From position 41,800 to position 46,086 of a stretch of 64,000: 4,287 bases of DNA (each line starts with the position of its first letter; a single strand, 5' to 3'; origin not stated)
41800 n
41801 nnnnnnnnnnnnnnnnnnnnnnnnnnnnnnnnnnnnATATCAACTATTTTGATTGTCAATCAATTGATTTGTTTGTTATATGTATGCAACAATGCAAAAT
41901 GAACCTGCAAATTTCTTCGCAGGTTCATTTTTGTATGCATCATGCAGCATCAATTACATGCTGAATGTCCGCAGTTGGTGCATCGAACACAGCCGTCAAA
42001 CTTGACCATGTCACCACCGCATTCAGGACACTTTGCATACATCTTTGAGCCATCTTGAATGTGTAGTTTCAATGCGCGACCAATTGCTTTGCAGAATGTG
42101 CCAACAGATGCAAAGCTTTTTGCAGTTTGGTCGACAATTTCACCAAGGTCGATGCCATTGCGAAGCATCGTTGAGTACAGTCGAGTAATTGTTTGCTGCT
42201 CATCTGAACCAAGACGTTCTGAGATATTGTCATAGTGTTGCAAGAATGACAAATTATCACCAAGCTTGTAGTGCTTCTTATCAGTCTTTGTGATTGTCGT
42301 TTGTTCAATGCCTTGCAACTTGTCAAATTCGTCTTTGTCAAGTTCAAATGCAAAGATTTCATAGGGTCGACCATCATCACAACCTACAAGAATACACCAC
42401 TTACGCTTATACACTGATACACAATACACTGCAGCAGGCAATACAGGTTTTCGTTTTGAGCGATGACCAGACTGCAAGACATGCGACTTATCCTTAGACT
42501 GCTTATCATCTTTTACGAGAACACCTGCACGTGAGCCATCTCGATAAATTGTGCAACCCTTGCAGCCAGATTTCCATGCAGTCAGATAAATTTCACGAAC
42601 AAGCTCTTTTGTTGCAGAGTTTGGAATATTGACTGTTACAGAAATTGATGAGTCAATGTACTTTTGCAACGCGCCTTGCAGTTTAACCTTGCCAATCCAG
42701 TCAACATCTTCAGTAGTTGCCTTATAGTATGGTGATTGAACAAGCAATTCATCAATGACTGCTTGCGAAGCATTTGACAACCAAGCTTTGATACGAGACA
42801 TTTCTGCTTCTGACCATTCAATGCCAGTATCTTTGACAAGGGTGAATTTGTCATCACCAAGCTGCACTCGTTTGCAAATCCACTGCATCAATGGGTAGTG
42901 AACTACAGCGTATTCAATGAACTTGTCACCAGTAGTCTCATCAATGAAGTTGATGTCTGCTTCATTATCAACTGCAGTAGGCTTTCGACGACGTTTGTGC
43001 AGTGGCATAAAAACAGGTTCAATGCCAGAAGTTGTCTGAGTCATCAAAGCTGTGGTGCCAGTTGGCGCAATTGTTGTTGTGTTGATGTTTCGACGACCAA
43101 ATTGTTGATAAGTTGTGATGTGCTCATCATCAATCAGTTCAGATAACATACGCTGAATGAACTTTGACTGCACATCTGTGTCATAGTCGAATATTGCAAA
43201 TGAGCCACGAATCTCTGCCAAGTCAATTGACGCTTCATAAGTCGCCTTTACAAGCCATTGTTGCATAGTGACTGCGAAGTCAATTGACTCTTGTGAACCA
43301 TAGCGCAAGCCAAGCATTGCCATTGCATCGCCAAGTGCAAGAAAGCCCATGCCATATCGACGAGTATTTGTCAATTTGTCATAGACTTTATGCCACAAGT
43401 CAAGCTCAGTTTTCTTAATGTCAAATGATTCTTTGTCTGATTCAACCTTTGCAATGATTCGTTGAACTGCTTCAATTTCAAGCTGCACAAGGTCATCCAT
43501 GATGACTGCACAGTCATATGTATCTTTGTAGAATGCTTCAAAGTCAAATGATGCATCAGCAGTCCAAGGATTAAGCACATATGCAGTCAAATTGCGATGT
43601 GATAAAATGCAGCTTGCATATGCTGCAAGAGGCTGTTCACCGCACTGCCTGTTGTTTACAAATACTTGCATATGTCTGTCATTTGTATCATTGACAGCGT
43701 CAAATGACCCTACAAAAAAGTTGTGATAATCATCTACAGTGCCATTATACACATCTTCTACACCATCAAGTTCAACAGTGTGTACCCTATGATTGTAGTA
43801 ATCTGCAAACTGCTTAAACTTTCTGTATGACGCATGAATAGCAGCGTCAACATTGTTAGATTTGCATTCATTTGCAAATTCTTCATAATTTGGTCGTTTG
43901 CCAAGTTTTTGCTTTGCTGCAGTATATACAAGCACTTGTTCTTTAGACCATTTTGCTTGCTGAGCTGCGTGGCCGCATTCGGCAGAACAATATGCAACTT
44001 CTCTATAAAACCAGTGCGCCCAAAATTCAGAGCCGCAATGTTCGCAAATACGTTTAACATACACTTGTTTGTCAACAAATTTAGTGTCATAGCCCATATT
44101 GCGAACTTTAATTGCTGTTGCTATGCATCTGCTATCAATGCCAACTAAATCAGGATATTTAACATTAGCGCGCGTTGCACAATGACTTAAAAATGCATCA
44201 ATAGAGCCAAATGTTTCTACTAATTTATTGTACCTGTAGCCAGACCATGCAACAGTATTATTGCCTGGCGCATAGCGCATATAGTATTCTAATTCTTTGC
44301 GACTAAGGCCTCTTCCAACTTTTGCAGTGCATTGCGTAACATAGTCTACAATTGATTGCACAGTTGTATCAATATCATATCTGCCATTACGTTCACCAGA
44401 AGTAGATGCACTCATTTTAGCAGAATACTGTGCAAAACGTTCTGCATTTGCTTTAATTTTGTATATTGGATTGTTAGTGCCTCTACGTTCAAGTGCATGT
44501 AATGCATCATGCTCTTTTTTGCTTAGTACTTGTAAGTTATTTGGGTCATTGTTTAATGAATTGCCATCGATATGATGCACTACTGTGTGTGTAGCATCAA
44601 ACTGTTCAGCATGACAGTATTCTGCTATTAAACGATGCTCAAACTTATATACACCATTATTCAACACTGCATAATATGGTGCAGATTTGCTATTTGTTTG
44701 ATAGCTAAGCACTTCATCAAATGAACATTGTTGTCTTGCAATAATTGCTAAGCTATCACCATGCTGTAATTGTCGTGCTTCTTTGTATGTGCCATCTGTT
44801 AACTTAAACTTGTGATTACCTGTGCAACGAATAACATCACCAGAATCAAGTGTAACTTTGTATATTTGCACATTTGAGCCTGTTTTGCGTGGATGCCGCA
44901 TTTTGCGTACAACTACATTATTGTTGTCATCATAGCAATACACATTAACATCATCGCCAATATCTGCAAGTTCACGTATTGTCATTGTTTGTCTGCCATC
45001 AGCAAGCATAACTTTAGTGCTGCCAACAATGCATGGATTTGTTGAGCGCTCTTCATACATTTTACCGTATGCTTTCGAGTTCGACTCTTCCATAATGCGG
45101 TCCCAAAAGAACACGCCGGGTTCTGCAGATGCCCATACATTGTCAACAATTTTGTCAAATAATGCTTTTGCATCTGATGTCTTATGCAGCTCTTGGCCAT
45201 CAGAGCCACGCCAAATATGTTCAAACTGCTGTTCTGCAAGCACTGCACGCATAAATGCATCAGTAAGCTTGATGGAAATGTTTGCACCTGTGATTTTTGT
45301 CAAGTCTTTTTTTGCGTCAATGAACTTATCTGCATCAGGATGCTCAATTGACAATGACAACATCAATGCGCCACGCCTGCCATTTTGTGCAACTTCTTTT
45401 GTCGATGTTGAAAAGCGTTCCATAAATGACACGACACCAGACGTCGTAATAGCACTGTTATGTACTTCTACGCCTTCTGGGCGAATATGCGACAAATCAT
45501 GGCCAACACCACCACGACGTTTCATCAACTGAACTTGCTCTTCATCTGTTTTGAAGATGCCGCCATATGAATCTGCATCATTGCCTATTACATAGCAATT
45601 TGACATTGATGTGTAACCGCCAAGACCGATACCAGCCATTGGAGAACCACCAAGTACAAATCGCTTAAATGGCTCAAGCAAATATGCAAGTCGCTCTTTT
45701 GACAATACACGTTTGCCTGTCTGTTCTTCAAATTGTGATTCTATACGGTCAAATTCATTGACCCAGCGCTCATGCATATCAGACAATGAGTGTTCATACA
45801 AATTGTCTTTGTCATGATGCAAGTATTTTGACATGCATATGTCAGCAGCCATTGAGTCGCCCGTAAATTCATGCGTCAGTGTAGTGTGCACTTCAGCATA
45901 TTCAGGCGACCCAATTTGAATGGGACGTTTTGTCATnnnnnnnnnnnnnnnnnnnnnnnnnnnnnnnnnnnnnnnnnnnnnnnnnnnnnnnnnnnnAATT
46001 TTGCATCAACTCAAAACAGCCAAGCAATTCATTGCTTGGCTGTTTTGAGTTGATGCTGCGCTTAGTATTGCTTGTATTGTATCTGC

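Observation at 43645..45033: Large HNH-containing intein in class II RNR, inserted at the catalytic NPCGE motif and ending in Gln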

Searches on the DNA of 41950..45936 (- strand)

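Call 5: search_dna_similar(query=window:41950-45936:-, collection=phages, mode=near)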
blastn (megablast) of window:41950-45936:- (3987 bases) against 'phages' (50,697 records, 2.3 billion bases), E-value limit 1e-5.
No match.

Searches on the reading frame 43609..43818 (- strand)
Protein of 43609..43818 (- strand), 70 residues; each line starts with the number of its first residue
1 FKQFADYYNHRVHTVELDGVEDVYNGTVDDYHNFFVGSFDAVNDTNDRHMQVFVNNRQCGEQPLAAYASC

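Call 72: search_solved_structures(query=window:43609-43818:-, max_evalue=10, show_alignments=5)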
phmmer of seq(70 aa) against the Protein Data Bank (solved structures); distinct sequences matched with E-value up to 10: 5.
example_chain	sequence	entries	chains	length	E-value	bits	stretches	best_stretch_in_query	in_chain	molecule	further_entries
4ow4_A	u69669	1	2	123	0.022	18.6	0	37-62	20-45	Beta-terfoil designed by folding nucleus symmetric expansion (""Phifoil"")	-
3o49_A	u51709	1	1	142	0.13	16.2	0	37-62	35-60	de novo designed beta-trefoil architecture with symmetric primary structure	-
3o4a_A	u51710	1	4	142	0.29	15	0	37-62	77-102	de novo designed beta-trefoil architecture with symmetric primary structure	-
3p6i_A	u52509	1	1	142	0.45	14.4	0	37-62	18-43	de novo designed beta-trefoil architecture with symmetric primary structure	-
3snv_A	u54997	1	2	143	0.69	13.9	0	37-62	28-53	Symfoil-4T/Permutation #1 synthetic protein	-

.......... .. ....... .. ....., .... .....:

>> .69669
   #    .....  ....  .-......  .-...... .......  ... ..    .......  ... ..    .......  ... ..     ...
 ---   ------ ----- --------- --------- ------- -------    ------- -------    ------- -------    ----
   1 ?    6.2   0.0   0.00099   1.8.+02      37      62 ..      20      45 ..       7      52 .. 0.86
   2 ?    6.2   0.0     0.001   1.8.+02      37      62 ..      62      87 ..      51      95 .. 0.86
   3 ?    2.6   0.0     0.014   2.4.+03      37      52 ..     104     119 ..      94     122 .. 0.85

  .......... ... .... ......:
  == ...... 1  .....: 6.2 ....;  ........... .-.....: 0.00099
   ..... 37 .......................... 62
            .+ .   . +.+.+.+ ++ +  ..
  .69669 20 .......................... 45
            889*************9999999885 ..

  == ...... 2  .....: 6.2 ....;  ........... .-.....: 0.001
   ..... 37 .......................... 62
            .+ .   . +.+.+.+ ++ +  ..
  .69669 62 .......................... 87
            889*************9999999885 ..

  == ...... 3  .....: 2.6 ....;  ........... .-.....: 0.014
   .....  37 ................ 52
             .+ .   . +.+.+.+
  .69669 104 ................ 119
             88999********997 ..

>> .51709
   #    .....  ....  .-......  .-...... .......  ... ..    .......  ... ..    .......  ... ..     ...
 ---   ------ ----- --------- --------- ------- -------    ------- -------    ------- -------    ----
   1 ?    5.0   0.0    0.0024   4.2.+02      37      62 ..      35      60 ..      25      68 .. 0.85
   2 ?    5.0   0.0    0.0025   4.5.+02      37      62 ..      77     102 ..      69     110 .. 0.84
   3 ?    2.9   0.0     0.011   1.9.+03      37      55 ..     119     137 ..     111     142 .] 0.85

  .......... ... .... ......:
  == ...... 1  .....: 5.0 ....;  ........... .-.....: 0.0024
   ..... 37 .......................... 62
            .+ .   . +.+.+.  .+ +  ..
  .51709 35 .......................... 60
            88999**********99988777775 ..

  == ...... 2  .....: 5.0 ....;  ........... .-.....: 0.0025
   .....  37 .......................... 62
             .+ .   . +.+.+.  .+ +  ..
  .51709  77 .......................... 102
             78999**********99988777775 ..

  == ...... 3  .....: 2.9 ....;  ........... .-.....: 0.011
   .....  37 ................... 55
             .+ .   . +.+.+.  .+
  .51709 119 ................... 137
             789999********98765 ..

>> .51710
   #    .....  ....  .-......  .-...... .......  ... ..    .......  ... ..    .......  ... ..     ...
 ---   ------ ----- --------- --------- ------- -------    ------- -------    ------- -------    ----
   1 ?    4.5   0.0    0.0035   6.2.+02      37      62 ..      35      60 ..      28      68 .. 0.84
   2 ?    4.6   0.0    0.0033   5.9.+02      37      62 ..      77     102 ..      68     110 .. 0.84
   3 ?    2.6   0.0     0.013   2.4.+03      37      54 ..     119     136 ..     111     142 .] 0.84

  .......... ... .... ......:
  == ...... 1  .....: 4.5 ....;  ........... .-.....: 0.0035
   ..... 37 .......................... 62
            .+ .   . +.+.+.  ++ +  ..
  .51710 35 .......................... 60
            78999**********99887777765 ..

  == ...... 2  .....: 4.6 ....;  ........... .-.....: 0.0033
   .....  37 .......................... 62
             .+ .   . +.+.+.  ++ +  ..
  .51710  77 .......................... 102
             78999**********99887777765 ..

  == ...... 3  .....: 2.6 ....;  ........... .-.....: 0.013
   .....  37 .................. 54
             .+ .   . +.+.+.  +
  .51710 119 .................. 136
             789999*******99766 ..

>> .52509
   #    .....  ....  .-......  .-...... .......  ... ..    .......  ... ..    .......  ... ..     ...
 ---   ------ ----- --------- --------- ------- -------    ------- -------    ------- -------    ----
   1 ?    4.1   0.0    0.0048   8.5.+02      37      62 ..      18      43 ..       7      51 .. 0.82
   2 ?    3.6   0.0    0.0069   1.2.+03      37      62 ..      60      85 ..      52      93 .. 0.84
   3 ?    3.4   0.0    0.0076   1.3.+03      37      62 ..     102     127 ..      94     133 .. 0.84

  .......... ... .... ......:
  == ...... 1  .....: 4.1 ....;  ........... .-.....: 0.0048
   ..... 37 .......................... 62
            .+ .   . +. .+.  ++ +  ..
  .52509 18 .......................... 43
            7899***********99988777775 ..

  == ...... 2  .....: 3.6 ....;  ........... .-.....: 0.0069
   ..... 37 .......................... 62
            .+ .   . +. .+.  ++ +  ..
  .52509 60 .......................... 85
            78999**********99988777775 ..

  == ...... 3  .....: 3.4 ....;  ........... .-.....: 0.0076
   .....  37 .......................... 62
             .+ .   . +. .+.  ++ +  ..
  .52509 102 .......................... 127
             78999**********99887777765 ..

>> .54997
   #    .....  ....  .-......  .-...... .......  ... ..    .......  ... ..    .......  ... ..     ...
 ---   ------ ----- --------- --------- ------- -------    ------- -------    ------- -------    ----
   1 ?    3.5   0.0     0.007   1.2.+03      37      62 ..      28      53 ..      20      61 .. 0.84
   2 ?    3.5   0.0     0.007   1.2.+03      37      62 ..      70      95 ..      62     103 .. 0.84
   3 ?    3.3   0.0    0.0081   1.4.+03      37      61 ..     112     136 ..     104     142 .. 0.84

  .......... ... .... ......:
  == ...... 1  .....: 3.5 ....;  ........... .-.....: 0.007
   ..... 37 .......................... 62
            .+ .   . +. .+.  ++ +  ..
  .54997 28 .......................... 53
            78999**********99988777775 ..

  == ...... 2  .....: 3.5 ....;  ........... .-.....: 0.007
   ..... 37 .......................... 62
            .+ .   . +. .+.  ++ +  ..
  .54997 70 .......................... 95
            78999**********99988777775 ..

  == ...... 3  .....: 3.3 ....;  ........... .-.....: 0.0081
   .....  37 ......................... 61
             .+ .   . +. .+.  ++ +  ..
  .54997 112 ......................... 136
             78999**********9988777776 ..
